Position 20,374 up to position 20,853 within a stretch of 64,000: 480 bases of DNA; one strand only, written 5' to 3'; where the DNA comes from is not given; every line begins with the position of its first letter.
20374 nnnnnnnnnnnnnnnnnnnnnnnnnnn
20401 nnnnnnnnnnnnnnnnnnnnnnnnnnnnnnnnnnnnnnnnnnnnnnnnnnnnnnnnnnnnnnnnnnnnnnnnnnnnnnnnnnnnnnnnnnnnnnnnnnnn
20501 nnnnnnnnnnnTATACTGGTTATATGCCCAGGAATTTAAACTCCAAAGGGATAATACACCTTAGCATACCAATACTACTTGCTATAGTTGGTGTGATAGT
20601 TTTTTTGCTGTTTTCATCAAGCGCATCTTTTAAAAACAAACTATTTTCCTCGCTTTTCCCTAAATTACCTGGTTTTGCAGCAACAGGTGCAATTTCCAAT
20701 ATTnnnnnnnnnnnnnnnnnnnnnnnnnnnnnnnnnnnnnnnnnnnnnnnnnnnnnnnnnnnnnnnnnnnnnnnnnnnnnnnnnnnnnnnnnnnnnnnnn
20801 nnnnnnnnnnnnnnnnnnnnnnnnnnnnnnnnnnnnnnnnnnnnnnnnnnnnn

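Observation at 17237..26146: Cohesin/dockerin (cellulosome-like) gene cluster with glycoside-hydrolase modules and a shared N-terminal leader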

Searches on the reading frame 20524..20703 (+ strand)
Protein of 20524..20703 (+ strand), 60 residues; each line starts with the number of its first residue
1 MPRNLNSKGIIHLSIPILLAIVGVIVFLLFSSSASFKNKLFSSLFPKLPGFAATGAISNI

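Call 10: find_homologous_proteins(query=A1, max_evalue=0.01)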
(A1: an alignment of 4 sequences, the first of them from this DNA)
Query A1 (4 sequences) (60 aa, profile of the alignment): 1 proteins with E <= 0.01 among 231 candidates.
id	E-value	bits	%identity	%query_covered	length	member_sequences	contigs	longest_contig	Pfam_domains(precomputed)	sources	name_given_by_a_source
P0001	7.4e-10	56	49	77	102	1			-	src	-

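Call 14: find_related_loci(query=A1, collection=genome_contigs, flank=10000)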
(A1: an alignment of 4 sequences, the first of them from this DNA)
Query A1 (60 aa) in genome_contigs; peptide patterns used: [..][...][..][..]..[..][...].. (x = any residue, [..] = any of these).
47 stretches matched a pattern, but none encodes a relative of the query by tblastn (E <= 1e-3).

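Call 16: find_related_loci(query=A1, collection=metagenome_contigs, flank=10000)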
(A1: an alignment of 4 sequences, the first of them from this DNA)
Query A1 (60 aa) in metagenome_contigs; peptide patterns used: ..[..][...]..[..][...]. (x = any residue, [..] = any of these).
414 stretches matched a pattern; 2 encode a relative of the query (tblastn E <= 1e-3); 2 distinct loci.
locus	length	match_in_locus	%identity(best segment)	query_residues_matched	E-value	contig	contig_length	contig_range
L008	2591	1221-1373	54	1-53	5e-14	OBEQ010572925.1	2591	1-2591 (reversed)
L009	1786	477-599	53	7-49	7e-12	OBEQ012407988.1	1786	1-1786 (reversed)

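Call 31: search_protein_representatives(alignment_id=A1)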
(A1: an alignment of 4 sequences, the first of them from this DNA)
Query: 4 sequences, 60 profile positions. Proteins with E-value up to 0.001 (for the whole library): 550; up to 1e-10: 117; up to 1e-30: 0. The best 150 are listed.
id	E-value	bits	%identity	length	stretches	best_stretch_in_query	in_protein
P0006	2.2e-27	110.4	-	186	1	1-60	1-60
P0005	5.7e-24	99.5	-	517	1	1-60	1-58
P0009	5.5e-16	73.9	-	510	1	1-54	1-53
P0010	8.4e-16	73.3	-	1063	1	6-54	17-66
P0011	1.6e-15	72.5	-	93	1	1-58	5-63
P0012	1.9e-15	72.2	-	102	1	1-54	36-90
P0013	5.5e-15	70.7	-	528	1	5-55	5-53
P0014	1.1e-14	69.7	-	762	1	5-57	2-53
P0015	4.1e-14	67.9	-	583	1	1-56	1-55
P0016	4.5e-14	67.8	-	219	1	5-54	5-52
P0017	5.1e-14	67.6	-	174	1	4-56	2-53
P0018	6.8e-14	67.2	-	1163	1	6-56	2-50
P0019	8.4e-14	66.9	-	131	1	6-53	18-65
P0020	9.3e-14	66.8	-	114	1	5-57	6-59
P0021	1.1e-13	66.5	-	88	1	5-57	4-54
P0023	2.0e-13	65.7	-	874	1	6-57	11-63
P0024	2.6e-13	65.4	-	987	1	6-55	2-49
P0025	3.2e-13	65.1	-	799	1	5-54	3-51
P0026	3.4e-13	65.0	-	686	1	6-53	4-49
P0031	6.2e-13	64.1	-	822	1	4-55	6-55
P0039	1.3e-12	63.2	-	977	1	1-53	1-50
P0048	3.6e-12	61.7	-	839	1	2-55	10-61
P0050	3.7e-12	61.7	-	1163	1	7-53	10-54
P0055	4.5e-12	61.4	-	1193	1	1-55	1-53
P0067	7.7e-12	60.6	-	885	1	1-55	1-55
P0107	5.0e-11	58.1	-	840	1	6-54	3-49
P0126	1.1e-10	56.9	-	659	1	14-59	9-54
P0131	1.4e-10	56.6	-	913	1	13-52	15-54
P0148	3.2e-10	55.5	-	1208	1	6-52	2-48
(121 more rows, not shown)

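Call 41: search_protein_families(library=pfam, alignment_id=A4, max_evalue=0.0001)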
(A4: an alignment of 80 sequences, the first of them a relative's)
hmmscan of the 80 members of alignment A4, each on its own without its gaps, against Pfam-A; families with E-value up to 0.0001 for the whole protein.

A. member 1, P0009 (510 aa): 0 families

B. families by the number of members that match (of 80 scanned): 57 families (the first 25 are shown)
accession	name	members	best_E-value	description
PF17957.7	Big_7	15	1.1e-34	Bacterial Ig domain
PF00082.27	Peptidase_S8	13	7e-52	Subtilase family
PF22148.1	Fervidolysin_NPro-like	12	1.7e-16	Fervidolysin N-terminal prodomain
PF00404.24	Dockerin_1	12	3e-12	Dockerin type I domain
PF16841.11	CBM60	5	2e-16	Ca-dependent carbohydrate-binding module xylan-binding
PF01436.27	NHL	4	2.7e-21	NHL repeat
PF16656.11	Pur_ac_phosph_N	4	4.5e-09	Purple acid Phosphatase, N-terminal domain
PF07588.17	DUF1554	4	4.4e-08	Protein of unknown function (DUF1554)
PF00150.24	Cellulase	3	2.3e-39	Cellulase (glycosyl hydrolase family 5)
PF00963.24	Cohesin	3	5.4e-12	Cohesin domain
PF06482.17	Endostatin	3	3.7e-06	Collagenase NC10 and Endostatin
PF07691.17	PA14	2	7.7e-56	PA14 domain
PF13385.13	Laminin_G_3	2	4.7e-44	Concanavalin A-like lectin/glucanases superfamily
PF07452.17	CHRD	2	5.3e-27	CHRD domain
PF03422.21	CBM_6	2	7.5e-25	Carbohydrate binding module (family 6)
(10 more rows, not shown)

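Call 49: list_cluster_members(proteins=[P0009, P0010, P0013, P0014, P0015, P0018, P0023, P0024, P0025, P0026])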
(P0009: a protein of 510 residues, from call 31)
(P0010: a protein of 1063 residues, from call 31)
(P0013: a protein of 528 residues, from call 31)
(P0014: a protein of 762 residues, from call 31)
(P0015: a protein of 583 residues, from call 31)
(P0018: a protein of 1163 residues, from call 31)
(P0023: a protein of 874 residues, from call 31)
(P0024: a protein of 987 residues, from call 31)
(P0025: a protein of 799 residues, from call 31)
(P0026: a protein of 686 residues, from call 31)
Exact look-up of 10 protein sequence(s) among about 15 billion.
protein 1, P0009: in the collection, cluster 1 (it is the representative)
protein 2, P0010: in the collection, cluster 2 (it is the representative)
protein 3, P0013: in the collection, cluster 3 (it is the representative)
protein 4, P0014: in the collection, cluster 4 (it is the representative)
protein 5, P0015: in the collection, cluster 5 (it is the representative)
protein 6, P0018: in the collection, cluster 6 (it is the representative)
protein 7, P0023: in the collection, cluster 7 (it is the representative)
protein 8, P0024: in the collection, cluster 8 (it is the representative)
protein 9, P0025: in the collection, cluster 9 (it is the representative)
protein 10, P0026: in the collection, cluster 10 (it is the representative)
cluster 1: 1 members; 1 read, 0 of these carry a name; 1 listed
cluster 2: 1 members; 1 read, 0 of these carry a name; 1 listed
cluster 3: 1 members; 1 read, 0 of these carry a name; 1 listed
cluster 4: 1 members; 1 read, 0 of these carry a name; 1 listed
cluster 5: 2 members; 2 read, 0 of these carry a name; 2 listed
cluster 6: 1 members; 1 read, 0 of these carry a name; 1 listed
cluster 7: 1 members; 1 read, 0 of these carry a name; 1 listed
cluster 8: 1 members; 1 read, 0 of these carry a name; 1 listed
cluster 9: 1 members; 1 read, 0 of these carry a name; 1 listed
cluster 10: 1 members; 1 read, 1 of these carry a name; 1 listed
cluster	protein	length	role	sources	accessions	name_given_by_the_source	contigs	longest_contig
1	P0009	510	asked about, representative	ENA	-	-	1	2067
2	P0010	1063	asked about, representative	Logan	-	-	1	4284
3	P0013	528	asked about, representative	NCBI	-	-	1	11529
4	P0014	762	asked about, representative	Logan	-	-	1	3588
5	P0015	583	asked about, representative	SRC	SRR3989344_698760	-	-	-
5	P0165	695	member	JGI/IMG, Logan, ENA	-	-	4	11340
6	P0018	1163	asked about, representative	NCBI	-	-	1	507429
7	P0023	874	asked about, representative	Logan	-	-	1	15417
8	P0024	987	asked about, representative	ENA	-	-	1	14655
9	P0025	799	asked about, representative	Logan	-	-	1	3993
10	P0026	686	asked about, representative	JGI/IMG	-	thermitase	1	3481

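Call 55: find_encoding_contigs(protein=P0018, flank=10000, max_places=2)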
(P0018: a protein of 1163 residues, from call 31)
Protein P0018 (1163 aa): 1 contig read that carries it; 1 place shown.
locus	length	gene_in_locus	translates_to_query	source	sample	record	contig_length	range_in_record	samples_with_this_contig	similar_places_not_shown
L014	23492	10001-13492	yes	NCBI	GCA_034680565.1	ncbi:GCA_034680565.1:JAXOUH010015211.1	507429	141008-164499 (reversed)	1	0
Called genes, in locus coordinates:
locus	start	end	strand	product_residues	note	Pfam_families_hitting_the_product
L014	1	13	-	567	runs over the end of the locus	PF03483:B3_4, PF03484:B5, PF17759:tRNA_synthFbeta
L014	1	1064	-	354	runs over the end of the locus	PF02912:Phe_tRNA-synt_N, PF01409:tRNA-synt_2d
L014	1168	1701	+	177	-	-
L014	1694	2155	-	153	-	PF04073:tRNA_edit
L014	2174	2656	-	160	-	-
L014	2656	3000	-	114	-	PF00453:Ribosomal_L20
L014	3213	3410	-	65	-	PF01632:Ribosomal_L35p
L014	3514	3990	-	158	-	PF05198:IF3_N, PF00707:IF3_C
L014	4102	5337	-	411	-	PF00587:tRNA-synt_2b, PF03129:HGTP_anticodon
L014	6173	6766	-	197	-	-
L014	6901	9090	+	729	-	PF17189:Glyco_hydro_30C (weak)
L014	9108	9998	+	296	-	PF00963:Cohesin, PF17957:Big_7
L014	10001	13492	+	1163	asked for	PF10162:G8, PF24606:CEMIP_beta-hel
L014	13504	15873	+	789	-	PF16586:DUF5060, PF03422:CBM_6, PF18099:CBM_35_2, PF00404:Dockerin_1 (weak)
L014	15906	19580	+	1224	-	PF02018:CBM_4_9, PF00801:PKD (weak), PF18911:PKD_4, PF16586:DUF5060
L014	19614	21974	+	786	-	PF13570:Beta-prop_ACSF4, PF13360:PQQ_2, PF01011:PQQ (weak)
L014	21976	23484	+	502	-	-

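Call 56: find_encoding_contigs(protein=P0024, flank=10000, max_places=2)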
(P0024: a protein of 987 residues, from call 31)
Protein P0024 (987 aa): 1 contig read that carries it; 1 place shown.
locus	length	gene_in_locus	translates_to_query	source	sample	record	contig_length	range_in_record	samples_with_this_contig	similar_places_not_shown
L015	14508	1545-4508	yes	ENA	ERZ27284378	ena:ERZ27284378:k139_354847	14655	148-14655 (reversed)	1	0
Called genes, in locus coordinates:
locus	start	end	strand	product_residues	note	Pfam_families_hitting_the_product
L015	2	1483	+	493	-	?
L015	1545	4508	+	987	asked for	PF07588:DUF1554 (faint), PF19077:Big_13 (faint), PF17957:Big_7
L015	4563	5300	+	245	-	PF13098:Thioredoxin_2 (faint), PF13462:Thioredoxin_4, PF01323:DSBA, PF13462:Thioredoxin_4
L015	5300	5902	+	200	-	PF11303:DUF3105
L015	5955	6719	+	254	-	PF02535:Zip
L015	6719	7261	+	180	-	PF00293:NUDIX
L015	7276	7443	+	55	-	-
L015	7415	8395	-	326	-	PF22700:MVD-like_N, PF00288:GHMP_kinases_N, PF18376:MDD_C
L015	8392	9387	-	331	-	PF00288:GHMP_kinases_N, PF08544:GHMP_kinases_C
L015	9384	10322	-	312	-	PF00288:GHMP_kinases_N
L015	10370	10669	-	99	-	PF01796:OB_ChsH2_C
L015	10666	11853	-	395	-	PF00108:Thiolase_N, PF00109:ketoacyl-synt, PF08545:ACP_syn_III (weak), PF02803:Thiolase_C, PF22691:Thiolase_C_1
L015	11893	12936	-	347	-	PF08541:ACP_syn_III_C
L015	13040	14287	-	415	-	PF00368:HMG-CoA_red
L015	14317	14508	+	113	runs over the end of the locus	?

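Call 57: find_encoding_contigs(protein=P0023, flank=10000, max_places=2)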
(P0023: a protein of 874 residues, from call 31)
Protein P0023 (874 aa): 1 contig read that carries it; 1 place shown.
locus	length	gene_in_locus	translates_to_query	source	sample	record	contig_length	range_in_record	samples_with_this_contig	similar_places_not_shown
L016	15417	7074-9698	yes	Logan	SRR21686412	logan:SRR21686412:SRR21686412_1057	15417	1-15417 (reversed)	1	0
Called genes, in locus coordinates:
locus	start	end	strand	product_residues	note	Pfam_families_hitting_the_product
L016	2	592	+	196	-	?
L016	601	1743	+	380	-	-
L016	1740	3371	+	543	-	PF02366:PMT, PF13231:PMT_2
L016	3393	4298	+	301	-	PF00535:Glycos_transf_2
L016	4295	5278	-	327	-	-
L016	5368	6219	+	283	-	PF00535:Glycos_transf_2, PF10111:Glyco_tranf_2_2 (weak), PF13641:Glyco_tranf_2_3 (faint), PF13632:Glyco_trans_2_3, PF02709:Glyco_transf_7C (weak)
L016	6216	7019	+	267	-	PF00535:Glycos_transf_2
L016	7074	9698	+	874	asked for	PF02156:Glyco_hydro_26, PF24517:CBM96, PF16841:CBM60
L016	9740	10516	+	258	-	PF07963:N_methyl (weak)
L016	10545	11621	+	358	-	PF00534:Glycos_transf_1, PF13692:Glyco_trans_1_4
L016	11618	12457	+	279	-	PF00535:Glycos_transf_2, PF10111:Glyco_tranf_2_2, PF13641:Glyco_tranf_2_3, PF13712:Glyco_tranf_2_5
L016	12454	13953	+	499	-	PF13231:PMT_2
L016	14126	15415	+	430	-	?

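Call 59: list_cluster_members(proteins=[P0031, P0039, P0048, P0050, P0055, P0067, P0107, P0131, P0148, P0126])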
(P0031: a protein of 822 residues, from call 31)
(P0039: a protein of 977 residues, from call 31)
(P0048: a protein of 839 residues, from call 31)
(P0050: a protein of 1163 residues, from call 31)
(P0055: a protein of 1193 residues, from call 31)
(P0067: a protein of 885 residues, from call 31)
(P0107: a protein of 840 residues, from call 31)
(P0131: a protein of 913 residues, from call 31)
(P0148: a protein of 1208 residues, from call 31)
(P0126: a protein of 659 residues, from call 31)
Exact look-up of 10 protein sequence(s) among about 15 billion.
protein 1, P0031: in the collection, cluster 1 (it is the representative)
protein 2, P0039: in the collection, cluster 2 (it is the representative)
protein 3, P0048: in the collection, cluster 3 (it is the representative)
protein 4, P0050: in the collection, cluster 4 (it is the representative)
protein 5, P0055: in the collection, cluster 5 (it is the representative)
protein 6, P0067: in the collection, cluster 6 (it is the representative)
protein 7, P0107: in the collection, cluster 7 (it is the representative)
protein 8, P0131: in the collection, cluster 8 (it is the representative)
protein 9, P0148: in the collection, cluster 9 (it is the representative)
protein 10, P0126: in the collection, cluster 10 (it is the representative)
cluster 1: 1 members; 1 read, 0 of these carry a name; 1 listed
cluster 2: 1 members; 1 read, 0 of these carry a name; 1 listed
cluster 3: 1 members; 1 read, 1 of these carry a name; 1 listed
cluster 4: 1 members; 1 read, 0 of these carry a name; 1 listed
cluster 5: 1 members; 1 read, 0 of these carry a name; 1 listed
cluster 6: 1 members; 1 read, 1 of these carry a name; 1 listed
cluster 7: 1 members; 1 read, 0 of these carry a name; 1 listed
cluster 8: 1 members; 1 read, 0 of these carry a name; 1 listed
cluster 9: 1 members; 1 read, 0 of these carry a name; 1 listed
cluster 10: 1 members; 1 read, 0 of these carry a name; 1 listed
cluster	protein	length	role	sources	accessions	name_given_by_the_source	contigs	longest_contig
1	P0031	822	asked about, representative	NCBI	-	-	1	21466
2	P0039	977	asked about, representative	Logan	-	-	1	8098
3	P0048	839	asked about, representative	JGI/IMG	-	hypothetical protein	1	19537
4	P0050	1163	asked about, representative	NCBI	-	-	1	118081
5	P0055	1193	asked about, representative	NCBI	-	-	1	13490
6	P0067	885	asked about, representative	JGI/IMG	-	hypothetical protein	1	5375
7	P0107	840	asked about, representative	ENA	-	-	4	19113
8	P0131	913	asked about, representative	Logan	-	-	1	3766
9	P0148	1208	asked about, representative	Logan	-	-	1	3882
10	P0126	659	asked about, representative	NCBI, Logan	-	-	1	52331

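Call 84: search_protein_families(library=pfam, proteins=[L014:15906-19580:+], max_evalue=10)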
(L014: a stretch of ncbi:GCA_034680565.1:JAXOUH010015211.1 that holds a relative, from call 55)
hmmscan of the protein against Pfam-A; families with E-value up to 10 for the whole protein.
L014:15906-19580:+ (1224 aa): 6 families
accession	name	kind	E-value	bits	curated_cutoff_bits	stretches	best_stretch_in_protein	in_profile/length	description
PF18911.6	PKD_4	-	8.1e-14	51.9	27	1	204-288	1-83/85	PKD domain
PF02018.23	CBM_4_9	-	2.7e-12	47.7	25.9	1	53-172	2-119/136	Carbohydrate binding domain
PF16586.11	DUF5060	-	6.2e-09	36.4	27.2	1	399-499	1-69/70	Domain of unknown function (DUF5060)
PF00801.26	PKD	-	3.9e-07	30.4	23.5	1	216-288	8-80/80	PKD domain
PF00404.24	Dockerin_1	-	0.00066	20.3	22.9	1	1169-1218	1-54/57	Dockerin type I domain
PF09136.16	Glucodextran_B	-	0.0099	16.2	27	1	294-378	1-80/83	Glucodextranase, domain B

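Call 87: find_encoding_contigs(protein=P0126, flank=10000, max_places=2)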
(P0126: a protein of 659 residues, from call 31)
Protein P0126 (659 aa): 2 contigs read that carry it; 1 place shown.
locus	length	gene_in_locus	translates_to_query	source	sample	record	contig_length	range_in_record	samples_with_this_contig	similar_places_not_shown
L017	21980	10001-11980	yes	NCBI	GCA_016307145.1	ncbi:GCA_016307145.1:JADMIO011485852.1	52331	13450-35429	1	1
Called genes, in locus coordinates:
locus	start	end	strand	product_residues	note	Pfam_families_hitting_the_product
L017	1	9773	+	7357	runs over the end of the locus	PF00376:MerR, PF12728:HTH_17 (faint), PF13411:MerR_1 (weak)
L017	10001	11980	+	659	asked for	PF00404:Dockerin_1 (faint)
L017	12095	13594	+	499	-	PF00404:Dockerin_1 (weak)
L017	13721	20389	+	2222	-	PF06439:3keto-disac_hyd (faint), PF13385:Laminin_G_3, PF02973:Sialidase (faint), PF07953:Toxin_R_bind_N (weak), PF13385:Laminin_G_3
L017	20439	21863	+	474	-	PF00404:Dockerin_1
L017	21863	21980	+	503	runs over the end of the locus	PF00404:Dockerin_1 (weak)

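Call 93: search_solved_structures(query=A6, max_evalue=10)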
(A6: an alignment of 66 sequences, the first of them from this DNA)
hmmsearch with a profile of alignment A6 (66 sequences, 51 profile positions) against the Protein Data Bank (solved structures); distinct sequences matched with E-value up to 10: 8.
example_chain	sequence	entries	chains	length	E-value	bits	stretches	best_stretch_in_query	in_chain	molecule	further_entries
9egp_A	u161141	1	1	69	0.0023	20.8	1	3-39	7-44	Geopilin domain 1 protein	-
8j3v_A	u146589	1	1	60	0.19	14.6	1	11-42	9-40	Programmed cell death 1 ligand 2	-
7tgg_A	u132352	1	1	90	0.21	14.4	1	3-29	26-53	Geopilin domain 1 protein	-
9i83_3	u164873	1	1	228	0.35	13.8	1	31-49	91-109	Tll0404 protein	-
8c7i_A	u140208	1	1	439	0.82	12.6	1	31-49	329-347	Green fluorescent protein,Tll0404 protein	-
2wp0_A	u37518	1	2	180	8.8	9.3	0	32-43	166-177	HOBA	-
2uvp_A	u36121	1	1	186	9.8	9.1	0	32-43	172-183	HOBA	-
2uvp_B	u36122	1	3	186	9.8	9.1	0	32-43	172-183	HOBA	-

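Call 94: search_protein_families(library=ncbifam, alignment_id=A6, max_evalue=10)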
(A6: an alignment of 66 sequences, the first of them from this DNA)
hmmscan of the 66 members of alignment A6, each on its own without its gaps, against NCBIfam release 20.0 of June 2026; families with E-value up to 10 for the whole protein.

A. member 1, seq(60 aa): 1 family
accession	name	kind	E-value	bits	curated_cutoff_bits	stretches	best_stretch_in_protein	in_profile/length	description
NF006283.1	PRK08455.1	equivalog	0.052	13.2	187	1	10-36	22-48/182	flagellar basal body-associated protein FliL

B. families by the number of members that match (of 66 scanned): 25 families
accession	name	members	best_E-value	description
NF041554.1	SA1362_fam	9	0.032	SA1362 family protein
NF052642.1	amidase_SagB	5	0.045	peptidoglycan release complex glucosaminidase SagB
NF006283.1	PRK08455.1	3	0.052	flagellar basal body-associated protein FliL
NF006906.0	PRK09400.1-1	3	0.12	preprotein translocase subunit SecE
TIGR04143.1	VPxxxP_CTERM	3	0.15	VPXXXP-CTERM sorting domain-containing protein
NF007888.0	PRK10591.2-2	2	0.016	hypothetical protein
NF047694.1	TnucaseNucIStaph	2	0.083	thermonuclease NucI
NF040558.1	CAS_Csx18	1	0.019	CRISPR-associated protein Csx18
NF010232.0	PRK13682.2-2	1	0.026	hypothetical protein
TIGR02209.1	ftsL_broad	1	0.052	cell division protein FtsL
TIGR04429.1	Phr_nterm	1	0.055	Phr family secreted Rap phosphatase inhibitor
NF009315.0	PRK12674.1-4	1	0.063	Na+/H+ antiporter subunit G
NF052606.1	T4PiliAsmPilCMyx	1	0.073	type IV pilus assembly protein PilC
NF011326.0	PRK14740.1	1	0.097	K(+)-transporting ATPase subunit F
NF002276.0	PRK01209.1-4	1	0.099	cobalamin biosynthesis protein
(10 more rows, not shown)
